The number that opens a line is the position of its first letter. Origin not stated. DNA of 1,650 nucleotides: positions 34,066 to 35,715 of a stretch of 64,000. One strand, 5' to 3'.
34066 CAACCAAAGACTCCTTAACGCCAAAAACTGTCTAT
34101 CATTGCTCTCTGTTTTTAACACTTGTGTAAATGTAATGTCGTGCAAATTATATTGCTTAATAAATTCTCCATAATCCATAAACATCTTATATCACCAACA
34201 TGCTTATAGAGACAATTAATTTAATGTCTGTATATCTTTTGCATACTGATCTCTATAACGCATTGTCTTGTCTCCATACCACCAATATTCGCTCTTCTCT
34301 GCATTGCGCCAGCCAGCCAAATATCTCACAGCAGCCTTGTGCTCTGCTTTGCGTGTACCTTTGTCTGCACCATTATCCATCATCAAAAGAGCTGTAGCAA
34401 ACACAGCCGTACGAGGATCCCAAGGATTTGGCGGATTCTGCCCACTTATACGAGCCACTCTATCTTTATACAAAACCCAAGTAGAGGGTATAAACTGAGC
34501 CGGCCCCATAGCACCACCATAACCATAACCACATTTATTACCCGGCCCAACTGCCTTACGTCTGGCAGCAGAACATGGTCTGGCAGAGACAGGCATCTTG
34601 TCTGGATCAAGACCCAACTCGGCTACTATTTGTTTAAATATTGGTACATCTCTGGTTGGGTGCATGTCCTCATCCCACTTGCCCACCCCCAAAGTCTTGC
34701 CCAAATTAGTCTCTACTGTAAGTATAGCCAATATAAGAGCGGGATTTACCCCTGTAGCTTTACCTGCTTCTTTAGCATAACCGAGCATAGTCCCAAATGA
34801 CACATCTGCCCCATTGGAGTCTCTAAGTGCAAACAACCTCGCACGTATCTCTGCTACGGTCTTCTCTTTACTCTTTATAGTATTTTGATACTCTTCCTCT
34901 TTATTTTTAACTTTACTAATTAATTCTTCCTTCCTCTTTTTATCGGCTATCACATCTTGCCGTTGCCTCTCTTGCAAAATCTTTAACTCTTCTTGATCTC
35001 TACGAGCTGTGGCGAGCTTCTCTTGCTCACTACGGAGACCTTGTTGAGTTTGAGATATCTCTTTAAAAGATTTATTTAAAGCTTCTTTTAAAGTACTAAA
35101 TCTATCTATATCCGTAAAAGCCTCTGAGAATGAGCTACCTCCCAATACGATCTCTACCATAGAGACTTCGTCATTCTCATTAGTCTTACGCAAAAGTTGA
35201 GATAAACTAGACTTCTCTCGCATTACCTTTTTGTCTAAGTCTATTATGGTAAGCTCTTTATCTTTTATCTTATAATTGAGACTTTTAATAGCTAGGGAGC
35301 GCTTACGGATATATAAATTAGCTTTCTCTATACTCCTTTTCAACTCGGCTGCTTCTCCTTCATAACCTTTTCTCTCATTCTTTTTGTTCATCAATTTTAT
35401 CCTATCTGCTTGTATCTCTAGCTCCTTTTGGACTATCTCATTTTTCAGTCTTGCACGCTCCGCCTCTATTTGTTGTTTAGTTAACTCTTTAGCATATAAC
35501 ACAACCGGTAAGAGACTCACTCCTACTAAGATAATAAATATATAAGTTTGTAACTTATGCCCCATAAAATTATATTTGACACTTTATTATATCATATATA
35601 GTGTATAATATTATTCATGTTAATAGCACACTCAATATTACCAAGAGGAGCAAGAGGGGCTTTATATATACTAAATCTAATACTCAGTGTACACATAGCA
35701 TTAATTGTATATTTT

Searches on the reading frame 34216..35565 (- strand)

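Call 55: search_protein_families(library=pfam, proteins=[window:34216-35565:-], max_evalue=0.001)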
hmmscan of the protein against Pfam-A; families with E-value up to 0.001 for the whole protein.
window:34216-35565:- (449 aa): 1 family
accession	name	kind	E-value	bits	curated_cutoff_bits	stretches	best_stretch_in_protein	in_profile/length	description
PF13406.11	SLT_2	-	4.2e-07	29.9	24.3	0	209-293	20-106/292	Transglycosylase SLT domain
